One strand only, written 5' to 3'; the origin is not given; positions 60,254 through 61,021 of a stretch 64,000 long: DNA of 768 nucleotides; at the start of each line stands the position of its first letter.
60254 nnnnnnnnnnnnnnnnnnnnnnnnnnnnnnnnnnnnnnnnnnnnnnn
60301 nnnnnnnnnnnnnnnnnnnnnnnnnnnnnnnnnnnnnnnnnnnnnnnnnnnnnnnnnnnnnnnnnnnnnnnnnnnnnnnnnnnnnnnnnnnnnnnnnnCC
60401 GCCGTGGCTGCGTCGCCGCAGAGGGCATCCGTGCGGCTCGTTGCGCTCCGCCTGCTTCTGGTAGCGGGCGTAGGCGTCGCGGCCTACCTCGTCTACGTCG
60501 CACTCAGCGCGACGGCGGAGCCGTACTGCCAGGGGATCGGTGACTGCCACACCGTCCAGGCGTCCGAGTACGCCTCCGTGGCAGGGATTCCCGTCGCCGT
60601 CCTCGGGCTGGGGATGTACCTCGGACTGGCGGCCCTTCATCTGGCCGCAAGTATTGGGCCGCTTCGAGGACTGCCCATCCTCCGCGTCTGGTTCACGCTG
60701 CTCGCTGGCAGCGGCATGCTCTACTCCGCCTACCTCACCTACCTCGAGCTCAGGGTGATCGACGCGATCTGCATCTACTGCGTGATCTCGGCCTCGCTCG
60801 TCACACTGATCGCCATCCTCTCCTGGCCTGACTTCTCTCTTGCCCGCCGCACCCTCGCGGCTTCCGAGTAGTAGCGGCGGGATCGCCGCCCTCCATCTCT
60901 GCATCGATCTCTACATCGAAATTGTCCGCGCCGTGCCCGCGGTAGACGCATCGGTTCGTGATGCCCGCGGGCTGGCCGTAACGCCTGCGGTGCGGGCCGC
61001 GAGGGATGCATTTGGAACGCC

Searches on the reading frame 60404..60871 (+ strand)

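Call 69: search_protein_families(library=pfam, proteins=[window:60404-60871:+], max_evalue=0.001)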
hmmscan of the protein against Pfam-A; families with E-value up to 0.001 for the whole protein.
window:60404-60871:+ (155 aa): 1 family
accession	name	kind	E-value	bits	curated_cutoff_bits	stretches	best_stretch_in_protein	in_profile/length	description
PF07884.19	VKOR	-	8.6e-23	81.4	27.5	1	17-141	5-134/134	Vitamin K epoxide reductase family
